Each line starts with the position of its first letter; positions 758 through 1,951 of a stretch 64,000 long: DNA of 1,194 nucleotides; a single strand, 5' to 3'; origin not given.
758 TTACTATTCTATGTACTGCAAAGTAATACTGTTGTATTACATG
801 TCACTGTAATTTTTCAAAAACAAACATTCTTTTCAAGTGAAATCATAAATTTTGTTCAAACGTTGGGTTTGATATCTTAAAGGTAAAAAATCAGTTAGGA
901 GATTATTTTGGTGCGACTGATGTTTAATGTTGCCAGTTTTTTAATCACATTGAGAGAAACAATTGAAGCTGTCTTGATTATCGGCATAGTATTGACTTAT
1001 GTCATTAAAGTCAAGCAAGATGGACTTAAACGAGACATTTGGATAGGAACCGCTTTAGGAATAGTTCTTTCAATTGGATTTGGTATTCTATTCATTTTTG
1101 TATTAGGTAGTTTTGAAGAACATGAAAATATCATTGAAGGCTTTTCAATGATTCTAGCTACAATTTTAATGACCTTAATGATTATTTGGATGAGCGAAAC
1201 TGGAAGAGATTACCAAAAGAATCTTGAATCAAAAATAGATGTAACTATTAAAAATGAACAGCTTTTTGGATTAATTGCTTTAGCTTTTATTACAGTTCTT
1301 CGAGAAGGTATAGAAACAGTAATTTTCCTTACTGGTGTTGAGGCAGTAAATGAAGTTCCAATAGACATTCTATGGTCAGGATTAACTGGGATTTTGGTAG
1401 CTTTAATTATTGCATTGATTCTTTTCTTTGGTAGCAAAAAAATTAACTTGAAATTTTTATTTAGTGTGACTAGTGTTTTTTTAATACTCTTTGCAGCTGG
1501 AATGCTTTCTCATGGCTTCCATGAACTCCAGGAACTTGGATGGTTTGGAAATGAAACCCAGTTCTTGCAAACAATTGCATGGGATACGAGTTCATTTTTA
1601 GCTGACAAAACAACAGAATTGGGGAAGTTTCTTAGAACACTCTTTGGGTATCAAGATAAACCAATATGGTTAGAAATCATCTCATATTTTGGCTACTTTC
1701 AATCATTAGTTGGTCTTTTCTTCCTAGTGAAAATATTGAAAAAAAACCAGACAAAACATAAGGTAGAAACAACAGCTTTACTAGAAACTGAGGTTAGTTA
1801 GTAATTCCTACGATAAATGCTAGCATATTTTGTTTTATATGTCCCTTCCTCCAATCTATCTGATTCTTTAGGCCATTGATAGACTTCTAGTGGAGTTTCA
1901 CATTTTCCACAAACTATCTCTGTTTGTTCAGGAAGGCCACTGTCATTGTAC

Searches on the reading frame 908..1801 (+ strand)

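Call 54: search_protein_families(library=pfam, proteins=[window:908-1801:+], max_evalue=0.00001)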
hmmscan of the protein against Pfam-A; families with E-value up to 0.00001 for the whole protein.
window:908-1801:+ (297 aa): 1 family
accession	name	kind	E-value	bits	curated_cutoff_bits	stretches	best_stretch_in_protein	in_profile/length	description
PF03239.20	FTR1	-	3.1e-50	171.5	25.3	1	8-275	2-273/284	Iron permease FTR1 family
